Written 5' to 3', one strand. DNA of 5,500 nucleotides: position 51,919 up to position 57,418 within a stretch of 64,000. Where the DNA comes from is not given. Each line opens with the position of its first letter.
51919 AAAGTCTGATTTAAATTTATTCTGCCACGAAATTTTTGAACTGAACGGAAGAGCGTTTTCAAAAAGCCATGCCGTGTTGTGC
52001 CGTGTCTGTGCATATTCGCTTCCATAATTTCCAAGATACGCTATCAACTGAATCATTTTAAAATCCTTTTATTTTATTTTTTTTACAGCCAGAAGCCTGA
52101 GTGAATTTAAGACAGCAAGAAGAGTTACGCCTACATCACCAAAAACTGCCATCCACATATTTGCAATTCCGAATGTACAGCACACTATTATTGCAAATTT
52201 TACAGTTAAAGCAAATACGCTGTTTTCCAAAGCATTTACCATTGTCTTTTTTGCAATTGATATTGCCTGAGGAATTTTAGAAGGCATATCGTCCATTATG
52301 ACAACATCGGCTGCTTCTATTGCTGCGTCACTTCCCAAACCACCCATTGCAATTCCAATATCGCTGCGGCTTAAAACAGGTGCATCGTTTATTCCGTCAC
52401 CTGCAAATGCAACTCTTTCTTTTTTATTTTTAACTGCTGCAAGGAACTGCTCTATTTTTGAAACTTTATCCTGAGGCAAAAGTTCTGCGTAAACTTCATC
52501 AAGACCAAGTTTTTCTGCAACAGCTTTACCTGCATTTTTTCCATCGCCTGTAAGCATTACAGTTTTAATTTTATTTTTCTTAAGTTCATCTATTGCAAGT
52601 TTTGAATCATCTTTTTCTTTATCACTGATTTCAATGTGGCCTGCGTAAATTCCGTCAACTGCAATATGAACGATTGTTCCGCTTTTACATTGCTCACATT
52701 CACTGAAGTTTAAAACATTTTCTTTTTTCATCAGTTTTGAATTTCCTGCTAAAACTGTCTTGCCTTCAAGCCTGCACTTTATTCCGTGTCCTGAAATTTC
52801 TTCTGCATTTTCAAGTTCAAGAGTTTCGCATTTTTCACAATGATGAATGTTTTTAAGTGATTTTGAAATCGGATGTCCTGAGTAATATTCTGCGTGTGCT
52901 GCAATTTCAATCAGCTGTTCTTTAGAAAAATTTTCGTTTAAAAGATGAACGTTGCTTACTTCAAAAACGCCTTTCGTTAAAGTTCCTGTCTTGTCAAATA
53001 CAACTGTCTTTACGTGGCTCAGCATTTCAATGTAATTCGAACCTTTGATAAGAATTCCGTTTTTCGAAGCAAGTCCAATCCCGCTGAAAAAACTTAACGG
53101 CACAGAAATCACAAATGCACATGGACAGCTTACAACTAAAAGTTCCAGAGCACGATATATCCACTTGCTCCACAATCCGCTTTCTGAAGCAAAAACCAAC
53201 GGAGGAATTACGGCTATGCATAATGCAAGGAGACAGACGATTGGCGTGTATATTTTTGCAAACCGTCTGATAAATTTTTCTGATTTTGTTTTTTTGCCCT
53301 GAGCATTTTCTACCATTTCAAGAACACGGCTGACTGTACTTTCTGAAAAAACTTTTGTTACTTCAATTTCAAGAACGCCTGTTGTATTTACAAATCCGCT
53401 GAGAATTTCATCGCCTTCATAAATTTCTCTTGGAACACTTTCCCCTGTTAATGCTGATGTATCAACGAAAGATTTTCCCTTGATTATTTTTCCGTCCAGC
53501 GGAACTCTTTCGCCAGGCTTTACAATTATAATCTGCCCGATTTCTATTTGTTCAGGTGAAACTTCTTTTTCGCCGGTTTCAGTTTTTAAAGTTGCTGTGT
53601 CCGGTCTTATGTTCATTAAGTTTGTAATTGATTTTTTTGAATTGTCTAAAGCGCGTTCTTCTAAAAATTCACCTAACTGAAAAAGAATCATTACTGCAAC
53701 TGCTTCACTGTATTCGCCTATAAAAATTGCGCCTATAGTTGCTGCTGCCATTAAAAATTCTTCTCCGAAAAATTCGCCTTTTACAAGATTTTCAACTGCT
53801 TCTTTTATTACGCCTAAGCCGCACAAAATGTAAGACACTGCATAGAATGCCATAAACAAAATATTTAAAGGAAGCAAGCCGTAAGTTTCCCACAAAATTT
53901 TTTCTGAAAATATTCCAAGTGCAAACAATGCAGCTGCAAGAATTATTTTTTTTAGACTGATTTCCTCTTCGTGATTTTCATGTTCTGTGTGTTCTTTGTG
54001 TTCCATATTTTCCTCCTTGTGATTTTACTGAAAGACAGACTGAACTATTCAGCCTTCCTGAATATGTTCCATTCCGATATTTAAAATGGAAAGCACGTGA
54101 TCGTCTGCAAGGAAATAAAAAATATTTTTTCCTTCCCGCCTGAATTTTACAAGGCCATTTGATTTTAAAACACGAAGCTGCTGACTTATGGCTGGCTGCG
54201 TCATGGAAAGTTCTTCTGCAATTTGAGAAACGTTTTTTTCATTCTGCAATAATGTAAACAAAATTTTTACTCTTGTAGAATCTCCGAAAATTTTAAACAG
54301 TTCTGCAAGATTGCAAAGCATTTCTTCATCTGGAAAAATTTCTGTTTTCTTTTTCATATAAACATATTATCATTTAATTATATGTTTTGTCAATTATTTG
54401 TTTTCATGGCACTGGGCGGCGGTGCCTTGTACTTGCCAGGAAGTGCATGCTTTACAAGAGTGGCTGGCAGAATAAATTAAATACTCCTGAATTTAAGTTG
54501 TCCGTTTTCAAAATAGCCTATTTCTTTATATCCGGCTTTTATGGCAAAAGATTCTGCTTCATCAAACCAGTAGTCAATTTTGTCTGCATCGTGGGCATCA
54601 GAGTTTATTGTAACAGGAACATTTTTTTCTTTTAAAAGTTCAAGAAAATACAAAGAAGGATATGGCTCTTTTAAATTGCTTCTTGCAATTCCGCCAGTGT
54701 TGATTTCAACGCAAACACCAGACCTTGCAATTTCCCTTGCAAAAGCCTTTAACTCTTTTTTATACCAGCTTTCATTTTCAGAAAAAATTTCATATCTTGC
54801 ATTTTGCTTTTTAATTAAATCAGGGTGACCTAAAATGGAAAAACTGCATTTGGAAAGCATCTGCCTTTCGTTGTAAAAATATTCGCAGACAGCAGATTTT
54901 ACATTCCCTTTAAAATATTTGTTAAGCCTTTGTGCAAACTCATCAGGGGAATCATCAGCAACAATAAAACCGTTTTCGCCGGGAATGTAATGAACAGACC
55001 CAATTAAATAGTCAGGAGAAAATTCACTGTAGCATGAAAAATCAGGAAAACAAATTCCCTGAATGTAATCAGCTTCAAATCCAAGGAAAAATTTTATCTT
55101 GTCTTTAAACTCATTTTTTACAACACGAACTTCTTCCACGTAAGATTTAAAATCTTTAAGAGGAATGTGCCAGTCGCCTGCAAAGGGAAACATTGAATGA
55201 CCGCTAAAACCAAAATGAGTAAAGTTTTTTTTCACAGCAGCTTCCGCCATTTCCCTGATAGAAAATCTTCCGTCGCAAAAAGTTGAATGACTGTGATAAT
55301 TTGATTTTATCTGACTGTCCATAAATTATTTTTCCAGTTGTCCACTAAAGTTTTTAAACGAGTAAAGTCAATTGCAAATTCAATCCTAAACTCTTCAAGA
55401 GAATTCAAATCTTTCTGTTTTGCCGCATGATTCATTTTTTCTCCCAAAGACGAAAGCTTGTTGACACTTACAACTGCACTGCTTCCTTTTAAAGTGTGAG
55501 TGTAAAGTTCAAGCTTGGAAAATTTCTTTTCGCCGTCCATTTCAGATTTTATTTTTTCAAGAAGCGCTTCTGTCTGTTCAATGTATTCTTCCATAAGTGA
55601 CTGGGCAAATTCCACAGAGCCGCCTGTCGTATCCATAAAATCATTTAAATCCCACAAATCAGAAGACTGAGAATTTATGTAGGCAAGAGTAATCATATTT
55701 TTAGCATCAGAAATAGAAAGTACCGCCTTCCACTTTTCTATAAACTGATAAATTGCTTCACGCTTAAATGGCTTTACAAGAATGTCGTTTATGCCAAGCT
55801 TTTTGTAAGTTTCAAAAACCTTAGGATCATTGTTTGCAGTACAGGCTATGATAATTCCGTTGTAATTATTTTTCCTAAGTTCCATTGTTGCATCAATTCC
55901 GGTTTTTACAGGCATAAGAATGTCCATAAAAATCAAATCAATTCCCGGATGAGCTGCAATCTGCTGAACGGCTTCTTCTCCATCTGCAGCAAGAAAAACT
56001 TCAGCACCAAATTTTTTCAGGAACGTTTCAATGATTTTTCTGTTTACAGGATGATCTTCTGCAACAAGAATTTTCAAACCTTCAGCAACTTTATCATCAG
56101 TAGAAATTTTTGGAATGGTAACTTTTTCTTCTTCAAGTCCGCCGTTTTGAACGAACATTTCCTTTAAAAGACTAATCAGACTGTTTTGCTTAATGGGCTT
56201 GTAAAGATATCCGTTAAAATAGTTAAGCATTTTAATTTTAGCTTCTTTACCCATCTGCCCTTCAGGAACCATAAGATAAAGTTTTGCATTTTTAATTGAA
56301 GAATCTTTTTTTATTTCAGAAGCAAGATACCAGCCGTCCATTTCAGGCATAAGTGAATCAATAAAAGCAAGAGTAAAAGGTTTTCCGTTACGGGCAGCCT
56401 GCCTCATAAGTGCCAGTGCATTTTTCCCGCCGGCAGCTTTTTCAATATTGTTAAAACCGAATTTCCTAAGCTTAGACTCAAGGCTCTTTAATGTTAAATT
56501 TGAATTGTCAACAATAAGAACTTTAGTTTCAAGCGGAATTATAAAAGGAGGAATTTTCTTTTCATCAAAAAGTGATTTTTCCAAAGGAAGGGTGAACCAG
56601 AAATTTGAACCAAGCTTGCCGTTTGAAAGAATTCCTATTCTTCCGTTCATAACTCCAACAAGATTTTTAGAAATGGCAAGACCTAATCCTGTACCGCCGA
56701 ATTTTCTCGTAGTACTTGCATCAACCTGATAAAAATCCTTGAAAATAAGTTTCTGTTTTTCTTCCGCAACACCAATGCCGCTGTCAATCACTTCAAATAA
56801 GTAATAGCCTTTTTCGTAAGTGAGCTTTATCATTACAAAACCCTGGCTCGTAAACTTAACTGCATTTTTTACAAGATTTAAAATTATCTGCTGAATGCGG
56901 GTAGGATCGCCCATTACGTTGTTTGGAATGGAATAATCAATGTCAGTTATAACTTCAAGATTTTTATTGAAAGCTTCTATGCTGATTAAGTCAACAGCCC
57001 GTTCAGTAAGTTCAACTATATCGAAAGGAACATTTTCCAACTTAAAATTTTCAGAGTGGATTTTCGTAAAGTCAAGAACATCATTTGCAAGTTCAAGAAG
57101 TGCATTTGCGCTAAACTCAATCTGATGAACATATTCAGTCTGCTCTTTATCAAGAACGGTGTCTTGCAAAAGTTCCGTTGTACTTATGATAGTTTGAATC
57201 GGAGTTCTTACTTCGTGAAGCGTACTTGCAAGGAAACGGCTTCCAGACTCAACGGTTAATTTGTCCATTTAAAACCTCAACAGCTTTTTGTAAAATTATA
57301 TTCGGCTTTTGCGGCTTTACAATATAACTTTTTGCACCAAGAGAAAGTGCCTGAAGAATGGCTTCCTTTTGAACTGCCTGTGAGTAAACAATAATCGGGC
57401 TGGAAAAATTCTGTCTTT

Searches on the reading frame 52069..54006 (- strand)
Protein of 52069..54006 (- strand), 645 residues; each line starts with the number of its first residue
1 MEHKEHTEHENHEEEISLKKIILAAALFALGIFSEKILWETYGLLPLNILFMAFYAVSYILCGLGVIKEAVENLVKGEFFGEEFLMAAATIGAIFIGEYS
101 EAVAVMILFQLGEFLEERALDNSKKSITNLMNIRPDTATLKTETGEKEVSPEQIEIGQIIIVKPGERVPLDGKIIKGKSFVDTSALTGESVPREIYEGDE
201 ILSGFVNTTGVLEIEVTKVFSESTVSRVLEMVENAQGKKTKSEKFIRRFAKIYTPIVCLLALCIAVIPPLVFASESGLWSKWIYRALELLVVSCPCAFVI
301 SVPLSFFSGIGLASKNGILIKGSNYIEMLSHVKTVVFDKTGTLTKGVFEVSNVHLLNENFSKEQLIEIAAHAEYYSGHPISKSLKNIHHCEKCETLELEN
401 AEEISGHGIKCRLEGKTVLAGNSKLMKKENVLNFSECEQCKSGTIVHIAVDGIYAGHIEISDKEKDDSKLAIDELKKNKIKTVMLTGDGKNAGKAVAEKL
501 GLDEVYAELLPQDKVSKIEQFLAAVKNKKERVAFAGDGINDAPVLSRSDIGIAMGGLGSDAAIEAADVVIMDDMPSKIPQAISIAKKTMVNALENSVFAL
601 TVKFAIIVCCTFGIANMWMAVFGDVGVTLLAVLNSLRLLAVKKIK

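Call 91: search_protein_families(library=pfam, proteins=[window:52069-54006:-], max_evalue=0.0001)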
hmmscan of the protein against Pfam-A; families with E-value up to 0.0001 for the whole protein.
window:52069-54006:- (645 aa): 3 families
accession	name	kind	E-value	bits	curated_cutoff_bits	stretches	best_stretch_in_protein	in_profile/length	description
PF00122.25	E1-E2_ATPase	-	6.8e-50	169.5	28.1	1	134-315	3-180/181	E1-E2 ATPase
PF00702.32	Hydrolase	-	2.6e-24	87.1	26.4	1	332-547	1-189/191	haloacid dehalogenase-like hydrolase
PF08282.18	Hydrolase_3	-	1.7e-07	31.6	20.9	1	513-570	187-243/255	haloacid dehalogenase-like hydrolase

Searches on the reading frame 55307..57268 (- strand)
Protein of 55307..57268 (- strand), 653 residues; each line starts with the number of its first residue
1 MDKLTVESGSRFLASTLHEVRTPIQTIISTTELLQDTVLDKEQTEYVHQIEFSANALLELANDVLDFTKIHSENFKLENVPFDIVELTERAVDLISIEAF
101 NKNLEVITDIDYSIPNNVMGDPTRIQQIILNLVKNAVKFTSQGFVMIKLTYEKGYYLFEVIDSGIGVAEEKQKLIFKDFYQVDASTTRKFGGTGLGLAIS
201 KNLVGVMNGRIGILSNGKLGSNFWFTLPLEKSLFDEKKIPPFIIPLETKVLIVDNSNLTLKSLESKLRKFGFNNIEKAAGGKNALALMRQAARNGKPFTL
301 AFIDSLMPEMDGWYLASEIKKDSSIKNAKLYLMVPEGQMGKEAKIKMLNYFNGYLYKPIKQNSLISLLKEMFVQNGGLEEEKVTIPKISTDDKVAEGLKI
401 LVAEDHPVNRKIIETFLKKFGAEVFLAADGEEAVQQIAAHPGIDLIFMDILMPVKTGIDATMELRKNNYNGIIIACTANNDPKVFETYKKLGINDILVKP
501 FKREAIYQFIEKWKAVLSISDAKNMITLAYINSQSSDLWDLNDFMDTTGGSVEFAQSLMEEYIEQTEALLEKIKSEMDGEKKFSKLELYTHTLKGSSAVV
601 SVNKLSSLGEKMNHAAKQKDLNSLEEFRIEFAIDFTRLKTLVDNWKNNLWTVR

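Call 91: search_protein_families(library=pfam, proteins=[window:55307-57268:-], max_evalue=0.0001)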
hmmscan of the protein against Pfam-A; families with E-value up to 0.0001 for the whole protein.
window:55307-57268:- (653 aa): 4 families
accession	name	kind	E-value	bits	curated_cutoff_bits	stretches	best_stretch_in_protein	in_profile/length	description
PF00072.30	Response_reg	-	3.3e-39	133.9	30.2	2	400-510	1-110/111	Response regulator receiver domain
PF02518.31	HATPase_c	-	1.9e-26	93.1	26.4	1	120-230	1-110/111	Histidine kinase-, DNA gyrase B-, and HSP90-like ATPase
PF00512.31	HisKA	-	3.3e-14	53.1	26.9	1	10-72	3-65/66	His Kinase A (phospho-acceptor) domain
PF01627.28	Hpt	-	3.4e-08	34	24.6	1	558-640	2-76/84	Hpt domain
